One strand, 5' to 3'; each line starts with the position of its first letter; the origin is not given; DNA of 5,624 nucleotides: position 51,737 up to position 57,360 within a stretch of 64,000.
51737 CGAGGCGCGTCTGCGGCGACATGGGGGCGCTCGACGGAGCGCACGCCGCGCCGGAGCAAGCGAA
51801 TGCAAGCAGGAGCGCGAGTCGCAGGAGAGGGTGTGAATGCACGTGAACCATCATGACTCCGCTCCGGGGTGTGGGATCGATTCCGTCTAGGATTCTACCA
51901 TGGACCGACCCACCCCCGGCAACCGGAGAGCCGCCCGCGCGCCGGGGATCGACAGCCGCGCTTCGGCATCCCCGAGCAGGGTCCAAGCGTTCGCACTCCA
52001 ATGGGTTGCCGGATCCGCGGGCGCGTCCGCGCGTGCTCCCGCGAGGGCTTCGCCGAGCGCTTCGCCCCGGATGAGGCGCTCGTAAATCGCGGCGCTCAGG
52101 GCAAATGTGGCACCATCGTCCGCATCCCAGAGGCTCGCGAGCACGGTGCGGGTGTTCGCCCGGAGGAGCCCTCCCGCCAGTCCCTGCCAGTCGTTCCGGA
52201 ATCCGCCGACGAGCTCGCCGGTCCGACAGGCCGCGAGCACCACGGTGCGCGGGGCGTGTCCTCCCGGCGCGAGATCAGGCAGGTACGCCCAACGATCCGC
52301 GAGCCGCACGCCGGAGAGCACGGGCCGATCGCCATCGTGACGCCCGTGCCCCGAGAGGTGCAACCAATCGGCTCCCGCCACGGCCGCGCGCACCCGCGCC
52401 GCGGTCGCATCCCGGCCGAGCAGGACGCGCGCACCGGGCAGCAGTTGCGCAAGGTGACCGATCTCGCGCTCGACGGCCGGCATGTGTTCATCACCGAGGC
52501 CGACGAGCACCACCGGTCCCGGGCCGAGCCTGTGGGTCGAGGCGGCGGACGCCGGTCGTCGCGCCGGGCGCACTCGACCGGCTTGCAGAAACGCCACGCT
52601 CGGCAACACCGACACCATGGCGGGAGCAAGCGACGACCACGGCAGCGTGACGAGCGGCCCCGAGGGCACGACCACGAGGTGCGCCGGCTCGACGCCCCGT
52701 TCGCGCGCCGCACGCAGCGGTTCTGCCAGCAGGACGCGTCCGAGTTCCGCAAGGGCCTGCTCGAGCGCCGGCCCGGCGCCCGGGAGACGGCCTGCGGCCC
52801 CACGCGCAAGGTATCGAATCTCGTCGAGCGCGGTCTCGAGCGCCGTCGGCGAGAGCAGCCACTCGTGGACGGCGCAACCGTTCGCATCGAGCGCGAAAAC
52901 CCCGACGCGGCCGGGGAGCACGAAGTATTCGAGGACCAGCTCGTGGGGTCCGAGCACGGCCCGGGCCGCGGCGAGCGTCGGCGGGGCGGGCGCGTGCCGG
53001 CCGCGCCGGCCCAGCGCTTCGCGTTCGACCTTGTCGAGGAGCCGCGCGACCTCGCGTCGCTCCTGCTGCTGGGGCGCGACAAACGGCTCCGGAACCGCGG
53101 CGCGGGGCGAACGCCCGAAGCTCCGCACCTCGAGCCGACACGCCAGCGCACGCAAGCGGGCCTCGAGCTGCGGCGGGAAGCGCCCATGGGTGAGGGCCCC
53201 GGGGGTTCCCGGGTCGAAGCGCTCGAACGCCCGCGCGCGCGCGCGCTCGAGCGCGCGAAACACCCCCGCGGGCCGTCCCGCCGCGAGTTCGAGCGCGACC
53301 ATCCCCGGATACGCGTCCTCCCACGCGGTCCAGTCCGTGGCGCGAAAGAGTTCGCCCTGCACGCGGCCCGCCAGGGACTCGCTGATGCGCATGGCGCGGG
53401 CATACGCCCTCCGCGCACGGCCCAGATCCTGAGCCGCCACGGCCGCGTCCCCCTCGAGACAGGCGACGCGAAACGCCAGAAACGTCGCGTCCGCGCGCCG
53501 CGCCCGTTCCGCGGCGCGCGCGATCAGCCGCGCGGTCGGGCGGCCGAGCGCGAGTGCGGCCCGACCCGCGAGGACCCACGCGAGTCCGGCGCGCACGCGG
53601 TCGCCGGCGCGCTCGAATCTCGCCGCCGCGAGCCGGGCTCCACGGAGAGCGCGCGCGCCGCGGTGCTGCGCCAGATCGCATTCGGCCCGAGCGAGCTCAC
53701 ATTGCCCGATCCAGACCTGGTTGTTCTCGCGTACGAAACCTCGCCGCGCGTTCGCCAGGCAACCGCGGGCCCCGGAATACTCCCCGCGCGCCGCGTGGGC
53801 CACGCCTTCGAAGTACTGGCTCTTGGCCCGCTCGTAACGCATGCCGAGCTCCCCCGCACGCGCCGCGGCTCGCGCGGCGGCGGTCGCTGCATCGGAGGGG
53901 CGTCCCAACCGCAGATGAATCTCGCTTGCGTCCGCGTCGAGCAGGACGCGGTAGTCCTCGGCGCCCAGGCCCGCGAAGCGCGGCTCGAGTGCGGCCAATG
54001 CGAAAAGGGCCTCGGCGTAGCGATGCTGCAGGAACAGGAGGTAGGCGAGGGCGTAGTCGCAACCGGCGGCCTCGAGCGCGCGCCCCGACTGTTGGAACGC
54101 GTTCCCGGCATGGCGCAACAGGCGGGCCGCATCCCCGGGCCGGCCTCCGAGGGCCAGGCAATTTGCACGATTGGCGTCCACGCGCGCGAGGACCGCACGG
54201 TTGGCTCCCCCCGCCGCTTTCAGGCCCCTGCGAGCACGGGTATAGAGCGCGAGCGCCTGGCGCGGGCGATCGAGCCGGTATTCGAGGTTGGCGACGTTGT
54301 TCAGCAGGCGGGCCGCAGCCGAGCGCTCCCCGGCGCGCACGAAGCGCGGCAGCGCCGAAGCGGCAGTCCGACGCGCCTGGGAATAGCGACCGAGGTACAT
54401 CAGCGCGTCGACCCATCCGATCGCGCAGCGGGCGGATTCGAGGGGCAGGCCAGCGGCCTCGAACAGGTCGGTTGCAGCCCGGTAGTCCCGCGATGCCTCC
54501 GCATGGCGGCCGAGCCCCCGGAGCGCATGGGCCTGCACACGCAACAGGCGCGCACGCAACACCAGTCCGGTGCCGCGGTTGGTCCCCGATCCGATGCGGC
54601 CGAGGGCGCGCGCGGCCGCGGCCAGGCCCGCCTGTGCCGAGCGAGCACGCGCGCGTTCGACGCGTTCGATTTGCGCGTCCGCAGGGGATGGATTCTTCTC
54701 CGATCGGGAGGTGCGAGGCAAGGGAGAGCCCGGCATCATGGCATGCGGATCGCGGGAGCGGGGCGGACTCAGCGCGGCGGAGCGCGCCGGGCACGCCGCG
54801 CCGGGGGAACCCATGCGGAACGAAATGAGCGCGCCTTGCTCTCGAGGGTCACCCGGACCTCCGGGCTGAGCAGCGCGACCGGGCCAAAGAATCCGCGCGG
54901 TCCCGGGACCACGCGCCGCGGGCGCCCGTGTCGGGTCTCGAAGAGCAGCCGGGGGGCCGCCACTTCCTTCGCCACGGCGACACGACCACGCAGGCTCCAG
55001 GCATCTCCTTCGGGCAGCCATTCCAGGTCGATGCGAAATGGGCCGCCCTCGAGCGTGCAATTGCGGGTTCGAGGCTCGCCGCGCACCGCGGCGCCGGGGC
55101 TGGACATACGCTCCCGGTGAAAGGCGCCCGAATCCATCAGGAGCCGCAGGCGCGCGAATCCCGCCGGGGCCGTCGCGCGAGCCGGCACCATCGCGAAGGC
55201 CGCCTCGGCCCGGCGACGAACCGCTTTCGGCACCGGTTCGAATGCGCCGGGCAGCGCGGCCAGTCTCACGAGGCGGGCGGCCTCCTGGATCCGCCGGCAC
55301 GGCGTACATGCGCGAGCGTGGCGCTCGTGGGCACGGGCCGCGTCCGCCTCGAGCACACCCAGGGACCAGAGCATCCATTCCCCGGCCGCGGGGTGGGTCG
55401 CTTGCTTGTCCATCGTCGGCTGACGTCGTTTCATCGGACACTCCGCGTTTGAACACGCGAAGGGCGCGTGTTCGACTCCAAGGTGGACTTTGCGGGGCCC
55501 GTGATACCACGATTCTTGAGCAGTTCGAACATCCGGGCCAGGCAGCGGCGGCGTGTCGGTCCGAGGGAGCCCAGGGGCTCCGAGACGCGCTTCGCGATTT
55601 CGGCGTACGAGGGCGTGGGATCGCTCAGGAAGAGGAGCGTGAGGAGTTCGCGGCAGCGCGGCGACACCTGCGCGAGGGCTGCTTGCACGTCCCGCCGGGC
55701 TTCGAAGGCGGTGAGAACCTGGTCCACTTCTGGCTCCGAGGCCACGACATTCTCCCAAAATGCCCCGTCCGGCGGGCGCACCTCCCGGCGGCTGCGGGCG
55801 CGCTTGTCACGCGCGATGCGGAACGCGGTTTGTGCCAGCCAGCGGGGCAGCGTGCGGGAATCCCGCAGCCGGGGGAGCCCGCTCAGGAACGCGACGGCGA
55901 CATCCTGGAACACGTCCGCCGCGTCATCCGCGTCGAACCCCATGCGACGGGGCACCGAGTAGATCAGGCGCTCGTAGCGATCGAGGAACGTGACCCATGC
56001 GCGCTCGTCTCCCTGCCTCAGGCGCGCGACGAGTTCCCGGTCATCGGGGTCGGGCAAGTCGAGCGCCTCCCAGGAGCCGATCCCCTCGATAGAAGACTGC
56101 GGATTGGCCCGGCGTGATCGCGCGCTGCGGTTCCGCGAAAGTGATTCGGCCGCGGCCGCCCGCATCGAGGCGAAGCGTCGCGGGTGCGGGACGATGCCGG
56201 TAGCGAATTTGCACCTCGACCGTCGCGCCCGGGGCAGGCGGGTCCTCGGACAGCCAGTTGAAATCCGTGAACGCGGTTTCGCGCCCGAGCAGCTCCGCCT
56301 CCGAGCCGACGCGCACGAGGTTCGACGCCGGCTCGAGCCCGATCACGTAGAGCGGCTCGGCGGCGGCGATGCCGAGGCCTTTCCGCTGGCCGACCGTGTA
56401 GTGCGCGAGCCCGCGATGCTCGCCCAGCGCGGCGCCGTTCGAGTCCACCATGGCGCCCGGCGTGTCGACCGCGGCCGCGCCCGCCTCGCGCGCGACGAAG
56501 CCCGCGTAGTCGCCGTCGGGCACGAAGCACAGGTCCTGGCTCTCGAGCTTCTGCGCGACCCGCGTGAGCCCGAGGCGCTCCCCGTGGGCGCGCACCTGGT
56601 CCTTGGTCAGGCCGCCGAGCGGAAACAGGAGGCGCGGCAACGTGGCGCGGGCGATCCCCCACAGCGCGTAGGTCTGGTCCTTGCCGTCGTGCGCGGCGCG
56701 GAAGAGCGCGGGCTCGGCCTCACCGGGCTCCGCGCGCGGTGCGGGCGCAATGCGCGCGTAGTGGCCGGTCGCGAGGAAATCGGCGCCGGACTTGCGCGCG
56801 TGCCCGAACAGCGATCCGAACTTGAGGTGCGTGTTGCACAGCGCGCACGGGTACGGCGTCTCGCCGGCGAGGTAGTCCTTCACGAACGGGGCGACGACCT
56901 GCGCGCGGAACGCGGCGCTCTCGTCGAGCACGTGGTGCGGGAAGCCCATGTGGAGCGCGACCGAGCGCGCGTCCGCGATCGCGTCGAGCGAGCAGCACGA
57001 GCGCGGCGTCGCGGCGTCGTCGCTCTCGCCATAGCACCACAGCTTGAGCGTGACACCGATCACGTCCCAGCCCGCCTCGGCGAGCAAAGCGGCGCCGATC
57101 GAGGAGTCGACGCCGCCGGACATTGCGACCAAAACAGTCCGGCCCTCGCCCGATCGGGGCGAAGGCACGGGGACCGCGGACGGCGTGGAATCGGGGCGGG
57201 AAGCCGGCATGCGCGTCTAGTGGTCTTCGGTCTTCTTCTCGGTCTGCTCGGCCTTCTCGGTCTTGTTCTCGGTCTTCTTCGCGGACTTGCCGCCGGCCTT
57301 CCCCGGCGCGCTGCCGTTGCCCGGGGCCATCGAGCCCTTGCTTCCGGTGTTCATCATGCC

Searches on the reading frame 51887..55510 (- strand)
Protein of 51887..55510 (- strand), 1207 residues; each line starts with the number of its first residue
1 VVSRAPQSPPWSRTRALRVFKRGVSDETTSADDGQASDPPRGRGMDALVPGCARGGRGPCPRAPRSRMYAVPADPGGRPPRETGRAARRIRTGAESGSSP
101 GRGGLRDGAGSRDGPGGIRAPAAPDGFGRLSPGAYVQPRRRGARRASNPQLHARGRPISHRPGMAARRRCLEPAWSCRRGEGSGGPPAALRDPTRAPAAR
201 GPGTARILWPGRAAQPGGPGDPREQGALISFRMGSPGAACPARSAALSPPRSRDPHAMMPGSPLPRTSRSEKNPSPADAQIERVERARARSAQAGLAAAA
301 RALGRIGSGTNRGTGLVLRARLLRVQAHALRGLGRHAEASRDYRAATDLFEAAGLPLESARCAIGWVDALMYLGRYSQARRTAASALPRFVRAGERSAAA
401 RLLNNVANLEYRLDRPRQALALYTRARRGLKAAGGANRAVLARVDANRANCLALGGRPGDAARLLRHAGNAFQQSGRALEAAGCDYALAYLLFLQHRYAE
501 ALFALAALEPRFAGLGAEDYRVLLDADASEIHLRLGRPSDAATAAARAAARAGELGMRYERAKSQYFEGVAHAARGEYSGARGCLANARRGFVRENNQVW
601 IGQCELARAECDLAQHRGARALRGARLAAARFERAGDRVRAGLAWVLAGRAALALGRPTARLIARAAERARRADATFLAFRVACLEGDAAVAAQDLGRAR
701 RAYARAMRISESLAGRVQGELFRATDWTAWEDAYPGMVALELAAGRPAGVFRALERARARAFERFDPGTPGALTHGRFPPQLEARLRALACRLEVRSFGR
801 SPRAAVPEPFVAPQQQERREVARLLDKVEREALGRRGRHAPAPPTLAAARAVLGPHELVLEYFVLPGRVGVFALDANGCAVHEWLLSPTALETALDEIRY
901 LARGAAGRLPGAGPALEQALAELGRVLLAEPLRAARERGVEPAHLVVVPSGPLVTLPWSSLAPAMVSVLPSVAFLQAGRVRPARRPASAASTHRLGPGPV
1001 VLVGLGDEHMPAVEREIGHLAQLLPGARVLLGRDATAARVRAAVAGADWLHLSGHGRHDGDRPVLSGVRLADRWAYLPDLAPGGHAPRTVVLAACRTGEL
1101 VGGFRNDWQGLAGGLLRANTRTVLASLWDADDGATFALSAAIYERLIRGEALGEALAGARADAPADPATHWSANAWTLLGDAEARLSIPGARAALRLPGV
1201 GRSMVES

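Call 16: search_protein_families(library=pfam, proteins=[window:51887-55510:-], max_evalue=0.001)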
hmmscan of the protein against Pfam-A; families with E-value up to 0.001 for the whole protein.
window:51887-55510:- (1207 aa): 2 families
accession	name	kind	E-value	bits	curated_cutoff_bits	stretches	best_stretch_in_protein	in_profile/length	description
PF12770.12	CHAT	-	2.1e-26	93.5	24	1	919-1169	3-272/289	CHAT domain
PF13424.12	TPR_12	-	6e-06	26.8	30.1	1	367-431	10-76/77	Tetratricopeptide repeat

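Call 80: search_protein_families(library=ncbifam, proteins=[window:51887-55510:-], max_evalue=0.0001)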
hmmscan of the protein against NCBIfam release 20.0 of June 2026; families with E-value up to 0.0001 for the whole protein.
window:51887-55510:- (1207 aa): 0 families

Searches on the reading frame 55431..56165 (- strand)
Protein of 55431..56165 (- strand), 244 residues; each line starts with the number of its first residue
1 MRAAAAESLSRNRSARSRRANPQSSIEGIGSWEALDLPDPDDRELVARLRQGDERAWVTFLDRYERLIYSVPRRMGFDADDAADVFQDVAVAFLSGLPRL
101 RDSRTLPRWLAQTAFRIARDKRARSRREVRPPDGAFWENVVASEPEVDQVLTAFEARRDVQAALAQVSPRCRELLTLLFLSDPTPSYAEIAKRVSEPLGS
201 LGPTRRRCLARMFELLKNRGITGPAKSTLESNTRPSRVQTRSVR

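Call 44: search_protein_families(library=pfam, proteins=[window:55431-56165:-], max_evalue=0.05)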
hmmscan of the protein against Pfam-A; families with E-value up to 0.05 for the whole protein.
window:55431-56165:- (244 aa): 1 family
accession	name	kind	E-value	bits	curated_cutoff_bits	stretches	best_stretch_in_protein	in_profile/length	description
PF04542.20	Sigma70_r2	-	4.7e-07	30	24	1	62-127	3-70/71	Sigma-70 region 2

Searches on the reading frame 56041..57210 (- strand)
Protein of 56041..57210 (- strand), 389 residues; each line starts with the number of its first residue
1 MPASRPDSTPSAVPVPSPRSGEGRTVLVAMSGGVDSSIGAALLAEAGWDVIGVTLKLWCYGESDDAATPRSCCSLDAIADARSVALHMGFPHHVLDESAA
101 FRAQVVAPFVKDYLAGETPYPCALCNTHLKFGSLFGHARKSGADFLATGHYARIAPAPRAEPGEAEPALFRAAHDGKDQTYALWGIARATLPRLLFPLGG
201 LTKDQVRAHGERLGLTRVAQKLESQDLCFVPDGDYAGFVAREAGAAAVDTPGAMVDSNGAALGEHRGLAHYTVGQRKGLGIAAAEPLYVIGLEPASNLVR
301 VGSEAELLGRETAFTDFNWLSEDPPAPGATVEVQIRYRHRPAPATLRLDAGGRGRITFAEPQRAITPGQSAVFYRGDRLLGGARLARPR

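Call 44: search_protein_families(library=pfam, proteins=[window:56041-57210:-], max_evalue=0.05)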
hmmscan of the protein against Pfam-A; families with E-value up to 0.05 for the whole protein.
window:56041-57210:- (389 aa): 3 families
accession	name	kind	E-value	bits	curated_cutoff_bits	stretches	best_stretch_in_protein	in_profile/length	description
PF03054.22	tRNA_Me_trans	-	6.6e-61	205.9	20.6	1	25-231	2-201/202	tRNA methyl transferase HUP domain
PF20258.4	tRNA_Me_trans_C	-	3.4e-19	69.4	20.6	1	313-384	5-76/77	Aminomethyltransferase beta-barrel domain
PF20259.3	tRNA_Me_trans_M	-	1.4e-15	57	27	1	250-302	11-65/66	tRNA methyl transferase PRC-barrel domain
